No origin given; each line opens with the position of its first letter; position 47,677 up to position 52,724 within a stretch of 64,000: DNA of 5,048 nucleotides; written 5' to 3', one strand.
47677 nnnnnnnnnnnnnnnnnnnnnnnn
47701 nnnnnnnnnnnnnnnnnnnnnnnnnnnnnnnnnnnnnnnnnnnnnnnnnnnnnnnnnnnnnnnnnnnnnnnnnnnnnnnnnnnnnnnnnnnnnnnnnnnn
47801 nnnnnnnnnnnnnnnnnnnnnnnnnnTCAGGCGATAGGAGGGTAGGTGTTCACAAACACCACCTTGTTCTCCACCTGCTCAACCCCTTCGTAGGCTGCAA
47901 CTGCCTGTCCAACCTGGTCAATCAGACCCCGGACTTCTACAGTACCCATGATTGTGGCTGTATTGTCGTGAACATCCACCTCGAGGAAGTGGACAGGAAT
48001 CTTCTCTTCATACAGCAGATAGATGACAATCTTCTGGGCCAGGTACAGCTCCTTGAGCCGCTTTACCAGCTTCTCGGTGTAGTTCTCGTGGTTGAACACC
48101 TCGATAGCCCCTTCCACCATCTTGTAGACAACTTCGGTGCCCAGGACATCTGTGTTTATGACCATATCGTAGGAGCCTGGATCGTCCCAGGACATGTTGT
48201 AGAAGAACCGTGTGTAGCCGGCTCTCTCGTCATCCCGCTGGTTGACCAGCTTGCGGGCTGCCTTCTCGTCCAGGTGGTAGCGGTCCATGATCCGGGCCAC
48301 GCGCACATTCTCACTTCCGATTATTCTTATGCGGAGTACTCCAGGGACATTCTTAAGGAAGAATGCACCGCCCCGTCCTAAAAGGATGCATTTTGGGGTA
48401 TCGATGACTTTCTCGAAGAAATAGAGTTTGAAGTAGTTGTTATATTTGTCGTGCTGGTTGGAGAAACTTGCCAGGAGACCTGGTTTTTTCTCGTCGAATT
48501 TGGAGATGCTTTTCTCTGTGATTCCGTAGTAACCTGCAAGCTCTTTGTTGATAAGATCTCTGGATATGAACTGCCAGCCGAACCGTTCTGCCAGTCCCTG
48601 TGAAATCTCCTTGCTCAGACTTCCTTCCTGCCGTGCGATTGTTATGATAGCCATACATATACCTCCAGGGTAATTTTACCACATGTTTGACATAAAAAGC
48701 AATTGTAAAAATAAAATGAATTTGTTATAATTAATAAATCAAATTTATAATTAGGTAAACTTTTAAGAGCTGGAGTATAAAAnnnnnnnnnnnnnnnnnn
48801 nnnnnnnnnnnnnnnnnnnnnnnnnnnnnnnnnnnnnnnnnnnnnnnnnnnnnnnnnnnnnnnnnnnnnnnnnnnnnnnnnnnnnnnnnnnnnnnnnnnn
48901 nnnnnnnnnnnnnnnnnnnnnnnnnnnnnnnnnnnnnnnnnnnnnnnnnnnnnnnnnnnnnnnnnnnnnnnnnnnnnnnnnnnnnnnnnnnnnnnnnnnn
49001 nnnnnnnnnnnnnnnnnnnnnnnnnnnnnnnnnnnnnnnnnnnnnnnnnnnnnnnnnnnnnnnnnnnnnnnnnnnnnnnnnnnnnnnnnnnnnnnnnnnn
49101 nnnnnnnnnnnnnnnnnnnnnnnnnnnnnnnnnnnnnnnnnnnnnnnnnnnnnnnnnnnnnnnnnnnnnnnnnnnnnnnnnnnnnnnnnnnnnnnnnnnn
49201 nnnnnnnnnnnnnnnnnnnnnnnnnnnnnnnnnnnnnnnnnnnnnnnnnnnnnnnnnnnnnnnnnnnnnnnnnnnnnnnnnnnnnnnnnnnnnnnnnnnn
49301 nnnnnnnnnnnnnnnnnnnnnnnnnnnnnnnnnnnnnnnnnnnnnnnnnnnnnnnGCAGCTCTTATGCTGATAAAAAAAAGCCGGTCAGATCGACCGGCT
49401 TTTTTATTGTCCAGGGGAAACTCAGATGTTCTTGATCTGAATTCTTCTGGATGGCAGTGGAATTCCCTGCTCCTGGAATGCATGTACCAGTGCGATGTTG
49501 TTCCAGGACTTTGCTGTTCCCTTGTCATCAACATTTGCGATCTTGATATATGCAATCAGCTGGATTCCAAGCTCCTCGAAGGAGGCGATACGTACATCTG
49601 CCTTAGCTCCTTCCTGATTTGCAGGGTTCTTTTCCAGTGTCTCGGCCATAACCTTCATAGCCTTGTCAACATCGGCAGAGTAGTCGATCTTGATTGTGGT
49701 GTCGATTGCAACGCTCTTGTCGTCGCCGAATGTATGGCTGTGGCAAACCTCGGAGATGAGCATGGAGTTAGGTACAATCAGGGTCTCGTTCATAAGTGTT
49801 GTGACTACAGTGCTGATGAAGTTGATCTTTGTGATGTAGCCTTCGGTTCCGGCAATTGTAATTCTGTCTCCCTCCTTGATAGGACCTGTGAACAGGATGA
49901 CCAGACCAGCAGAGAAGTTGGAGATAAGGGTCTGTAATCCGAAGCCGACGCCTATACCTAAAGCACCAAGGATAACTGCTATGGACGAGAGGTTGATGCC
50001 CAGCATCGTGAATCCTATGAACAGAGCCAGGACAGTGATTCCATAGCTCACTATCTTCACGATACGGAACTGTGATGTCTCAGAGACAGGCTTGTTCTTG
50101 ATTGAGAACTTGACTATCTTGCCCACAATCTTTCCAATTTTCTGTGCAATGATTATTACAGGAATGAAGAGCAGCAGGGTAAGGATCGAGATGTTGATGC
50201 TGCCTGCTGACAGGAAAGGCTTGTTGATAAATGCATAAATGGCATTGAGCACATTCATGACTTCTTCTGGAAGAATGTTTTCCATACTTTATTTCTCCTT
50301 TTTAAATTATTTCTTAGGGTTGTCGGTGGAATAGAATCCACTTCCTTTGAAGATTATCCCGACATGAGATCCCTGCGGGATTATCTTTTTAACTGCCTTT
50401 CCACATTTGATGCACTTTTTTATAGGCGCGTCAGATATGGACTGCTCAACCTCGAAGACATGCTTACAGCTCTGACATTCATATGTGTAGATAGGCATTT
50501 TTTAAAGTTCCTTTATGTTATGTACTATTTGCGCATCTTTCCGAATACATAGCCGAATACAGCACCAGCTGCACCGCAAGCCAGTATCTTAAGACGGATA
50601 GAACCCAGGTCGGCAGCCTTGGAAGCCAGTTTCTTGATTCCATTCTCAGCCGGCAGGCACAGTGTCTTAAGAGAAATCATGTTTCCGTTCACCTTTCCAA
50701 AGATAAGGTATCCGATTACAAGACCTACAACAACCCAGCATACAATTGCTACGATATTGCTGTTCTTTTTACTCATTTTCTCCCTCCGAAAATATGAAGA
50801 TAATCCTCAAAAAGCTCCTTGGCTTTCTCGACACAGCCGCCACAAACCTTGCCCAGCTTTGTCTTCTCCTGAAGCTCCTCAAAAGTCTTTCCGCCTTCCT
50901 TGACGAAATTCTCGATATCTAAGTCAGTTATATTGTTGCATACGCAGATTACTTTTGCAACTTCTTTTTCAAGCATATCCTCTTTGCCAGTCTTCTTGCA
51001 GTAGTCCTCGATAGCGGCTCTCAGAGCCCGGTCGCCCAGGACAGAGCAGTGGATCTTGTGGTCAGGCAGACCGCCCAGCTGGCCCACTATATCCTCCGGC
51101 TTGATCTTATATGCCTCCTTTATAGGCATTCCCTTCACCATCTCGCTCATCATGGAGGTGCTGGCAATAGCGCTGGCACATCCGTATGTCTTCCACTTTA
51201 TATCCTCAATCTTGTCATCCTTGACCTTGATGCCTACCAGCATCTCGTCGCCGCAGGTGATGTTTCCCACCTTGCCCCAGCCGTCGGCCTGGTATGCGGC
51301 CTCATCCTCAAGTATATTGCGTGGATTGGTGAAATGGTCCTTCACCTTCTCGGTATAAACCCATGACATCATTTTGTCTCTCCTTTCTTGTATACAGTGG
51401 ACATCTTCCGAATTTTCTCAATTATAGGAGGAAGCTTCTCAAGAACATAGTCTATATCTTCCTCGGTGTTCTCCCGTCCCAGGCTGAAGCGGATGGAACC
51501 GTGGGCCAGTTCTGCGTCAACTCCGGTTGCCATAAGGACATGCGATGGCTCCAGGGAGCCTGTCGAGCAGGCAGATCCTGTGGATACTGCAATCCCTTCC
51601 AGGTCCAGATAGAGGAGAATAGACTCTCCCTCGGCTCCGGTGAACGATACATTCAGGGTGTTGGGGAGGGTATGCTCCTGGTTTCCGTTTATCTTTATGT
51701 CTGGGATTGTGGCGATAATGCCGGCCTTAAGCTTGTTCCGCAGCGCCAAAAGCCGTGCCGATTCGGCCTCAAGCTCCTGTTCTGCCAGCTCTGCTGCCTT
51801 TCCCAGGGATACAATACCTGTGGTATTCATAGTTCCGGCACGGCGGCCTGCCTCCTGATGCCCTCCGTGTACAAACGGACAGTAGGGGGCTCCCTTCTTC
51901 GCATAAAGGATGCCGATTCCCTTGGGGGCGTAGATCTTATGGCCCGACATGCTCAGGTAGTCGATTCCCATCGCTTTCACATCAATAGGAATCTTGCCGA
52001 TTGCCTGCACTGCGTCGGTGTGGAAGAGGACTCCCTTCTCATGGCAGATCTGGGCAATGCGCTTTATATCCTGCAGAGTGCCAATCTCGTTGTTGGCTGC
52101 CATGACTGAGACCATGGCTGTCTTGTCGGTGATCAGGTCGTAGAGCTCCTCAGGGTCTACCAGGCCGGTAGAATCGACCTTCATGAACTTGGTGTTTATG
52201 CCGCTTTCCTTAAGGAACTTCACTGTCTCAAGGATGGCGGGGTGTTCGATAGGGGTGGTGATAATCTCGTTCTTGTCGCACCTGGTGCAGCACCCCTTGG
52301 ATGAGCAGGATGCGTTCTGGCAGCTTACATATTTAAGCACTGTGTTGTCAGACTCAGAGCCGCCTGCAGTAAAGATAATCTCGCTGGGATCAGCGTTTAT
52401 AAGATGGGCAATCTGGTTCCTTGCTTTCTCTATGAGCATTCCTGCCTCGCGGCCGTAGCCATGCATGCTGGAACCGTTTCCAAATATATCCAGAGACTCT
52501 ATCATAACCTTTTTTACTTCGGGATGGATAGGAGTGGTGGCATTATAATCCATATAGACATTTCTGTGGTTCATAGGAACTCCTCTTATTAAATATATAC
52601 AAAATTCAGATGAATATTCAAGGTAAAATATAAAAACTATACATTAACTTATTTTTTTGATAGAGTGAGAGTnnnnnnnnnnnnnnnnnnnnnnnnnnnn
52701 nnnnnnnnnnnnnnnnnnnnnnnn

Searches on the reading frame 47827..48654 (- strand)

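Call 70: search_protein_families(library=pfam, proteins=[window:47827-48654:-], max_evalue=0.00001)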
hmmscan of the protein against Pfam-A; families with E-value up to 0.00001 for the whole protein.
window:47827-48654:- (275 aa): 2 families
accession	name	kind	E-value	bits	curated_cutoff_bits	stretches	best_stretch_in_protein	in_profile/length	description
PF13189.12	Cytidylate_kin2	-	3.1e-39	135.4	28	1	3-169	1-175/176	Cytidylate kinase-like family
PF04972.22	BON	-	3.9e-06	27.5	27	1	207-267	7-67/69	BON domain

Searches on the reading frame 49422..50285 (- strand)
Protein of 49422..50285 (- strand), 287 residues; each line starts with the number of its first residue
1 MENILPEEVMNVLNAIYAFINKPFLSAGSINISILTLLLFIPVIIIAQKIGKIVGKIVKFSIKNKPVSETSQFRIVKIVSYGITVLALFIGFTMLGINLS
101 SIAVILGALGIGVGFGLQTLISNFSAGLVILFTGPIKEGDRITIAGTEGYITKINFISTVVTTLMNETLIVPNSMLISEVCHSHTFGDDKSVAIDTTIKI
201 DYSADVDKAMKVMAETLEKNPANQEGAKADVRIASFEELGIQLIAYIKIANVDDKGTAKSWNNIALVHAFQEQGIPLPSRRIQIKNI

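Call 70: search_protein_families(library=pfam, proteins=[window:49422-50285:-], max_evalue=0.00001)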
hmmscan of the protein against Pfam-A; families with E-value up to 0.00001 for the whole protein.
window:49422-50285:- (287 aa): 2 families
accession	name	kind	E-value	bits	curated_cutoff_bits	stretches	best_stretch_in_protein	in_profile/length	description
PF00924.24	MS_channel_2nd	-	4.2e-16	59.2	20.2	1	119-179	1-61/68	Mechanosensitive ion channel, beta-domain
PF21088.3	MS_channel_1st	-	7.5e-08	32.7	23.1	1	77-118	1-42/42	Mechanosensitive ion channel, transmembrane helices 2/3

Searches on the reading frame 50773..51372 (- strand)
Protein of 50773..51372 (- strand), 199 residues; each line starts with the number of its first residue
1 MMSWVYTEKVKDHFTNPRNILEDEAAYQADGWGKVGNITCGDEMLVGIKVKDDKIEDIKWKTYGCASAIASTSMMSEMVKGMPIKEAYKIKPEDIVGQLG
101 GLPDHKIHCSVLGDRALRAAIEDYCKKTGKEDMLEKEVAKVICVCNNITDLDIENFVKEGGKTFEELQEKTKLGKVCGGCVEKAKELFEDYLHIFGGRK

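Call 90: search_protein_families(library=pfam, proteins=[window:50773-51372:-], max_evalue=0.00001)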
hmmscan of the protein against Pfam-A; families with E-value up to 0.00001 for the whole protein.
window:50773-51372:- (199 aa): 2 families
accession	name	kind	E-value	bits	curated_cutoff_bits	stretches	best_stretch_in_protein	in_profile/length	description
PF01592.21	NifU_N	-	5.9e-42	143.2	22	1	6-129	2-125/127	NifU-like N terminal domain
PF04324.20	Fer2_BFD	-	3e-13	50.3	26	1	141-189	1-49/50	BFD-like [2Fe-2S] binding domain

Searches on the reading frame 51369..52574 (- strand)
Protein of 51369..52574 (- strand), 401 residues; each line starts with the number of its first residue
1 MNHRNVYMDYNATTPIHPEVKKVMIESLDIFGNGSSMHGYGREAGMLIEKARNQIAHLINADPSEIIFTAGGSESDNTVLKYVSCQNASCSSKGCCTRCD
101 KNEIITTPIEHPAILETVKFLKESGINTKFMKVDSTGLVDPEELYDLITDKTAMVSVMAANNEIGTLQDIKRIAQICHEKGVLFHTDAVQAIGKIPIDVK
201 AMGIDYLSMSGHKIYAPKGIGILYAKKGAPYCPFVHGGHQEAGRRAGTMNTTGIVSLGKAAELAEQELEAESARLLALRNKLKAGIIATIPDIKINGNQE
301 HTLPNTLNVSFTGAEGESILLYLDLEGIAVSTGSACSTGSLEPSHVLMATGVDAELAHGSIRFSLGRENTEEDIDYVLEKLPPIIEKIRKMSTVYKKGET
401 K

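Call 70: search_protein_families(library=pfam, proteins=[window:51369-52574:-], max_evalue=0.00001)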
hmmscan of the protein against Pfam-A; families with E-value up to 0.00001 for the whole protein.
window:51369-52574:- (401 aa): 3 families
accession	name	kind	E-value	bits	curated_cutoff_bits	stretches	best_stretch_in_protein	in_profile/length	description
PF00266.25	Aminotran_5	-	1.6e-84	284.4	21.5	1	6-377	1-371/371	Aminotransferase class-V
PF01041.23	DegT_DnrJ_EryC1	-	1.9e-08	34.4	19.8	1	101-193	64-151/360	DegT/DnrJ/EryC1/StrS aminotransferase family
PF01212.27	Beta_elim_lyase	-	2.4e-07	30.8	27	1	103-266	73-247/288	Beta-eliminating lyase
